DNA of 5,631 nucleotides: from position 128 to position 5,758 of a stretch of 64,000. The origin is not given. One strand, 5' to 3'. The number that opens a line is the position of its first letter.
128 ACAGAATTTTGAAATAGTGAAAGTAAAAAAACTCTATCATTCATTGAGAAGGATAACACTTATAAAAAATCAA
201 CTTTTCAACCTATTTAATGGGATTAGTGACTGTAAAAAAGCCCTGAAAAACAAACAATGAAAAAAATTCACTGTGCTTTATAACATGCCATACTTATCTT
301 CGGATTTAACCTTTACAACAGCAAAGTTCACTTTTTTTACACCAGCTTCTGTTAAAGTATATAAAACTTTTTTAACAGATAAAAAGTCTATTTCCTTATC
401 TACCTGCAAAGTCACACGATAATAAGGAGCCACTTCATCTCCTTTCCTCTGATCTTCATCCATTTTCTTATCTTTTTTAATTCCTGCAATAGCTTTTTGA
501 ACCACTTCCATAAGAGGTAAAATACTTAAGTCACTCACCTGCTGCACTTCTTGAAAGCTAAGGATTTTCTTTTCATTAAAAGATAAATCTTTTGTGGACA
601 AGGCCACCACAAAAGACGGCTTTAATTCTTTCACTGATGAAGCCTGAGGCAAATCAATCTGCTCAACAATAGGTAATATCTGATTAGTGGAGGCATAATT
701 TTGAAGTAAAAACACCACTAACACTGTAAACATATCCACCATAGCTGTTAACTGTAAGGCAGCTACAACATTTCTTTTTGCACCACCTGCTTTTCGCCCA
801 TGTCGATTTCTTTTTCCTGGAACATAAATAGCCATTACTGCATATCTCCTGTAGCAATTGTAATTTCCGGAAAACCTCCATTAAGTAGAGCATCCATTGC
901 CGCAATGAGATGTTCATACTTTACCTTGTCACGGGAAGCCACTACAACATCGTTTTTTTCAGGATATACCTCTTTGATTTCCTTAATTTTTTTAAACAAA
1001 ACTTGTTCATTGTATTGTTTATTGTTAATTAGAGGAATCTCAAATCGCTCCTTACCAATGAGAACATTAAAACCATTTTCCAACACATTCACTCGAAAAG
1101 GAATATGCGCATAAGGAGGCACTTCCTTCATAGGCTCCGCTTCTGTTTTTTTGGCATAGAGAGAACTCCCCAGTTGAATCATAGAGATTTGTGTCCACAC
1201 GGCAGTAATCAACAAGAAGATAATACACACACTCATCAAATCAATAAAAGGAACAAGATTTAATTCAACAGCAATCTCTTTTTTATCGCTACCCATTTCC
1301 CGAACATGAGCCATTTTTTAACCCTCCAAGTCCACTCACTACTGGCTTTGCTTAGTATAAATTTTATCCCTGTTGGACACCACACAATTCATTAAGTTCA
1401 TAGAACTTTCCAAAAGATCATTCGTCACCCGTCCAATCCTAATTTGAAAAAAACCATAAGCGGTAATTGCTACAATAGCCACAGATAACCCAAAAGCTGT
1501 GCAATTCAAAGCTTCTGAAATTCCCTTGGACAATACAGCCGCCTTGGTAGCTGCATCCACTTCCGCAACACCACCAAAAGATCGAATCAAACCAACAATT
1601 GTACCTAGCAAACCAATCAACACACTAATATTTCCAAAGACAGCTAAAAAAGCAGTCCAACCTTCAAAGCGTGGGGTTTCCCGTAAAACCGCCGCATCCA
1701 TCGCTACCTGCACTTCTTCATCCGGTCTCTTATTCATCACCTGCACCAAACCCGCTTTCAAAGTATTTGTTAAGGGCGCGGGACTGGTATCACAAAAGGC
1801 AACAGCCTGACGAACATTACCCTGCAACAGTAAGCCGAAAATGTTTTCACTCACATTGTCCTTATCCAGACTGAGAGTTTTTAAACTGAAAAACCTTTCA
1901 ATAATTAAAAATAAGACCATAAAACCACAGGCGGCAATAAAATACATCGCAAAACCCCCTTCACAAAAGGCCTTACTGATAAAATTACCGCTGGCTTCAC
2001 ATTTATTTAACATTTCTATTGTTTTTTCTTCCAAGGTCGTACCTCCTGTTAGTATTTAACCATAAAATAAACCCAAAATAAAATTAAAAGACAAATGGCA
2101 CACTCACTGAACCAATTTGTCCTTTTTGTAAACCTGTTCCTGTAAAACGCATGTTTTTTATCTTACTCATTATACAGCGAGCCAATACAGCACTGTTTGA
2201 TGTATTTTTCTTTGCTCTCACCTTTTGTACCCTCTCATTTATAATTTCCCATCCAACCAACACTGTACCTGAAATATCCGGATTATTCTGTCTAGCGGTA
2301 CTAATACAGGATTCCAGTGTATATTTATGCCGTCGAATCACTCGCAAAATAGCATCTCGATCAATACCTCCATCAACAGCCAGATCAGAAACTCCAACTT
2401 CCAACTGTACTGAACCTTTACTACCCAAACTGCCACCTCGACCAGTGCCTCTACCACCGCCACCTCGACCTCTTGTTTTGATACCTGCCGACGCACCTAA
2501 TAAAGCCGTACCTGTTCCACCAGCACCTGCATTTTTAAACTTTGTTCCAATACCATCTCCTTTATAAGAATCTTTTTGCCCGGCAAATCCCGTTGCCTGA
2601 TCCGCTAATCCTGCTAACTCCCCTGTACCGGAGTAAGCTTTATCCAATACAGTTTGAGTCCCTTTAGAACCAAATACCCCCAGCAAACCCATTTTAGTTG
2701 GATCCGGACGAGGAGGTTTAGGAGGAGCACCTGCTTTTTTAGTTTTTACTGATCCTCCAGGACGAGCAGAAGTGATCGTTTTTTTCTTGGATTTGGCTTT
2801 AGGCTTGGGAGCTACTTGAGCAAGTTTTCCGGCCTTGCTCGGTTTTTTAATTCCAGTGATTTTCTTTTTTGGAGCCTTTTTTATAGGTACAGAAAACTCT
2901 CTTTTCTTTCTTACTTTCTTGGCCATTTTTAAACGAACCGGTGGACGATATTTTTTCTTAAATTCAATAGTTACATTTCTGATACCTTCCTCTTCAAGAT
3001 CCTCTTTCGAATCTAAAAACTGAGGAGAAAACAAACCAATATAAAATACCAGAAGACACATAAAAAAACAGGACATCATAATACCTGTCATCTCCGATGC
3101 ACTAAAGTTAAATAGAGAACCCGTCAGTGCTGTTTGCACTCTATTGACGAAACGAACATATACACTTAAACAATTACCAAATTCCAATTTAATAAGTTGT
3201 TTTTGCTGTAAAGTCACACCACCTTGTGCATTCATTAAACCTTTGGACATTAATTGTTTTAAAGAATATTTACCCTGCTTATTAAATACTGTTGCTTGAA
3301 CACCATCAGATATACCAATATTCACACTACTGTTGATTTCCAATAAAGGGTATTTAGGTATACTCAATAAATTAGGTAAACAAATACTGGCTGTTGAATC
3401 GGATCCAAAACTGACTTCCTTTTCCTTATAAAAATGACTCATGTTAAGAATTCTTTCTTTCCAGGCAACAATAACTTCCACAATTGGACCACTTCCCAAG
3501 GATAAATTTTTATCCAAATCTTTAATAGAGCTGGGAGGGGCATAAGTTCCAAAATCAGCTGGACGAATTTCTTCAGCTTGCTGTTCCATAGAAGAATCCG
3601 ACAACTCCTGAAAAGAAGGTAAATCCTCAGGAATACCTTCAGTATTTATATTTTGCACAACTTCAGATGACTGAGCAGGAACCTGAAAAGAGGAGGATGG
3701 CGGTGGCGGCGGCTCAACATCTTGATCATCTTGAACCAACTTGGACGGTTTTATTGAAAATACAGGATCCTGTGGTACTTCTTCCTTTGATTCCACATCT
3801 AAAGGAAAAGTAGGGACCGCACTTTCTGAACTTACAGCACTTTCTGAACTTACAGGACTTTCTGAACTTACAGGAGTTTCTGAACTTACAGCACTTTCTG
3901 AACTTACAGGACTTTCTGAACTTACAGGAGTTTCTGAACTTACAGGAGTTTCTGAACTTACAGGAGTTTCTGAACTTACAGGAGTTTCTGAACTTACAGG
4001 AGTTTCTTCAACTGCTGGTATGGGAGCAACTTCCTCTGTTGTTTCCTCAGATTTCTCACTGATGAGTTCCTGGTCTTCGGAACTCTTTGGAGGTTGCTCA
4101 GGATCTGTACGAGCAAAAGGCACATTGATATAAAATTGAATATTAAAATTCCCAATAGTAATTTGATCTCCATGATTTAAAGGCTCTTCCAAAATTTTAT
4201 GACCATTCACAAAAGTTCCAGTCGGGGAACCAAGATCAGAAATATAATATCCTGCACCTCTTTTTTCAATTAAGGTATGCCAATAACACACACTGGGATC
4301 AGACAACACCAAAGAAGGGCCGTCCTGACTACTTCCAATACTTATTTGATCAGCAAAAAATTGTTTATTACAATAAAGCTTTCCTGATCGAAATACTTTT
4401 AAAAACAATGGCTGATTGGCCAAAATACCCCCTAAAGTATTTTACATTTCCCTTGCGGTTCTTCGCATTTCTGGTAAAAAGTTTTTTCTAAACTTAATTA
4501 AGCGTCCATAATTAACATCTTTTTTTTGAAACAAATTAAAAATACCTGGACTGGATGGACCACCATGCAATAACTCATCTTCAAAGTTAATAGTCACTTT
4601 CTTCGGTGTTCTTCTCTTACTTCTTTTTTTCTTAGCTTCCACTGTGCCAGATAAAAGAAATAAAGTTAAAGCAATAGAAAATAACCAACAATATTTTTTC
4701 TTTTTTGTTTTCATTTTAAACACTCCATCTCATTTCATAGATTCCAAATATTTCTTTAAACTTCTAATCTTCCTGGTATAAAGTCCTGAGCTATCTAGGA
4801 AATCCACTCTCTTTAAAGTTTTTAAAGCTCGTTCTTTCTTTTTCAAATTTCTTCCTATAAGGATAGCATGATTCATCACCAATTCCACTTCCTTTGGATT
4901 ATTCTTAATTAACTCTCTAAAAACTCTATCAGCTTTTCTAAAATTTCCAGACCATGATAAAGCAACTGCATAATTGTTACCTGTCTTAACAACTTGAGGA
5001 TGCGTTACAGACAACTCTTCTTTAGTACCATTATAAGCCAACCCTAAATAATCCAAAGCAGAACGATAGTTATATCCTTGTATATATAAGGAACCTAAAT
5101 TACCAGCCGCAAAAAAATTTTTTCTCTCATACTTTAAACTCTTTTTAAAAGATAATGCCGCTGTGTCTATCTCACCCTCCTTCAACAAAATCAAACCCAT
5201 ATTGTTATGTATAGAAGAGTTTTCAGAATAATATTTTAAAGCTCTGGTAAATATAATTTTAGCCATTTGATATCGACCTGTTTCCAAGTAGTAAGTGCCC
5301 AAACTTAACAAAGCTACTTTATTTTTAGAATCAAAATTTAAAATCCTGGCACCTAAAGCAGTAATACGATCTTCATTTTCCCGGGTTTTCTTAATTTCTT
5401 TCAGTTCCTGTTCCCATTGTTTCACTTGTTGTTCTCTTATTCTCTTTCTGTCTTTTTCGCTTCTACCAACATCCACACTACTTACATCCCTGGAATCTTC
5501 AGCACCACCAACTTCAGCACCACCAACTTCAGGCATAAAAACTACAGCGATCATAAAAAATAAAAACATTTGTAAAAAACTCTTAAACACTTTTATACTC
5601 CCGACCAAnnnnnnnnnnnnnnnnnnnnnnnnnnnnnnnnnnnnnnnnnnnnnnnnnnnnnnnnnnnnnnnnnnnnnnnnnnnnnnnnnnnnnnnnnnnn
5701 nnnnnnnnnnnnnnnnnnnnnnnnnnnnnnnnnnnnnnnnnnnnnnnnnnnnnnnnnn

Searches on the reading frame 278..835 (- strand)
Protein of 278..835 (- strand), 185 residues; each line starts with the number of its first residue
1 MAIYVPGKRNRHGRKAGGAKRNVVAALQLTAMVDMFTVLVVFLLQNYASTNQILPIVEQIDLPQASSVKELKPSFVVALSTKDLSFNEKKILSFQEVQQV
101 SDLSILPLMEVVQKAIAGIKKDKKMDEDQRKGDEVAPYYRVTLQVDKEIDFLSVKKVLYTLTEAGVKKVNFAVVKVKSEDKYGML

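Call 80: search_protein_families(library=pfam, proteins=[window:278-835:-], max_evalue=0.001)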
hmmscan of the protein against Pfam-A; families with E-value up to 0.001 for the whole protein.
window:278-835:- (185 aa): 1 family
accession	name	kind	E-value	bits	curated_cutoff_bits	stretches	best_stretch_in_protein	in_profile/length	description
PF02472.21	ExbD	-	4.2e-12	46.7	25.4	1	24-174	5-126/128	Biopolymer transport protein ExbD/TolR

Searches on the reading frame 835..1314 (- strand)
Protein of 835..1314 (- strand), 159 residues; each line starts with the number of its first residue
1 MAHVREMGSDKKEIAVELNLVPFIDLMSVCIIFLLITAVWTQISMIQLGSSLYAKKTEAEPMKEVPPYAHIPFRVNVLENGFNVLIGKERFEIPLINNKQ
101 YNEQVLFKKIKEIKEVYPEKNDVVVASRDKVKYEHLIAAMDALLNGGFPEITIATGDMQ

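Call 80: search_protein_families(library=pfam, proteins=[window:835-1314:-], max_evalue=0.001)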
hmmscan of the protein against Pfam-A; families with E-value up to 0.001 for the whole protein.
window:835-1314:- (159 aa): 1 family
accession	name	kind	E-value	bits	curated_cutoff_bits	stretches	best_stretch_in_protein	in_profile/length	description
PF02472.21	ExbD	-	2.2e-16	60.5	25.4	1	12-156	2-126/128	Biopolymer transport protein ExbD/TolR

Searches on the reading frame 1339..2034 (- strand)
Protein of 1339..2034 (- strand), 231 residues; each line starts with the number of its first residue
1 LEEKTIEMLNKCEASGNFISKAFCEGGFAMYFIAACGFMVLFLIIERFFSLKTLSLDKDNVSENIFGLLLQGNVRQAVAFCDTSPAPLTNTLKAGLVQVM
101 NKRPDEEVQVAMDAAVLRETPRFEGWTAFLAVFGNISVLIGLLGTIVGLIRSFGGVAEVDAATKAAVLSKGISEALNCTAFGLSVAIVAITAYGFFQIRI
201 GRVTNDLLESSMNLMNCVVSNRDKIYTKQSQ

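Call 80: search_protein_families(library=pfam, proteins=[window:1339-2034:-], max_evalue=0.001)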
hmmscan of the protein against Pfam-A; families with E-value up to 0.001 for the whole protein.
window:1339-2034:- (231 aa): 1 family
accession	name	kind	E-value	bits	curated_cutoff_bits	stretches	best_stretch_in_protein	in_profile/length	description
PF01618.21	MotA_ExbB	-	1.5e-26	93.1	22.9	1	87-206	5-124/127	MotA/TolQ/ExbB proton channel family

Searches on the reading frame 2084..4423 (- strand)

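Call 53: search_protein_families(library=pfam, proteins=[window:2084-4423:-], max_evalue=0.00001)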
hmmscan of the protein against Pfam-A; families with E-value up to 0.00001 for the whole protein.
window:2084-4423:- (779 aa): 2 families
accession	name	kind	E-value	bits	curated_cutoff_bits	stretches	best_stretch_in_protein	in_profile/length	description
PF00498.31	FHA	-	5.4e-13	49.6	20.7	1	27-91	1-67/67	FHA domain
PF16697.10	Yop-YscD_cpl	-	5.5e-10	39.8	33.2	1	25-98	17-91/94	Inner membrane component of T3SS, cytoplasmic domain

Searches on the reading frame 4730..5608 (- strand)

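Call 80: search_protein_families(library=pfam, proteins=[window:4730-5608:-], max_evalue=0.001)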
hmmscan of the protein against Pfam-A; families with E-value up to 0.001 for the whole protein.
window:4730-5608:- (292 aa): 15 families
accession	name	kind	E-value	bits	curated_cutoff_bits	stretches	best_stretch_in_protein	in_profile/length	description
PF07719.23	TPR_2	-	1.5e-12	47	27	0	99-130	3-34/34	Tetratricopeptide repeat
PF13431.12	TPR_17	-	1e-10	41.5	24.4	0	120-150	2-32/34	Tetratricopeptide repeat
PF13424.12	TPR_12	-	9.3e-10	39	30.1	0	100-158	6-72/77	Tetratricopeptide repeat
PF13181.12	TPR_8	-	3.6e-09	36.5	25.7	0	99-129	3-33/34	Tetratricopeptide repeat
PF13174.12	TPR_6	-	2.3e-07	31.5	26.3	0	99-128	2-31/33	Tetratricopeptide repeat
PF00515.34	TPR_1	-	3.1e-07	30.4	27.8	0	133-164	3-34/34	Tetratricopeptide repeat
PF13432.12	TPR_16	-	3.2e-07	31.1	32.7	1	102-158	2-58/65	Tetratricopeptide repeat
PF13374.12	TPR_10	-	4e-07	30.3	27.5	0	168-204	5-41/42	Tetratricopeptide repeat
PF14559.12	TPR_19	-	9.2e-07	29.5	25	0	141-188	1-48/68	Tetratricopeptide repeat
PF13428.12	TPR_14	-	4.6e-06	27.2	23.5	0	213-249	7-43/44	Tetratricopeptide repeat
PF13176.12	TPR_7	-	5.3e-05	23.4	27.9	0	99-124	1-26/36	Tetratricopeptide repeat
PF25063.1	ARM_TT21_C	-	5.6e-05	23.5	35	1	69-164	68-162/209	Tetratricopeptide repeat protein 21 C-terminal ARM domain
PF23241.1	HAT_PRP39_C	-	6.5e-05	23.4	33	0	54-157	17-119/139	PRP39 C-terminal HAT repeat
PF23914.1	TPR_CcmH_CycH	-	0.00037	20.8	42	0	90-187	43-143/158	Cytochrome c-type biogenesis protein H TPR domain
PF14251.12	PterinBD-DUF4346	-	0.00068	20.8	29.6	0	195-265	14-80/86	PterinBD-DUF4346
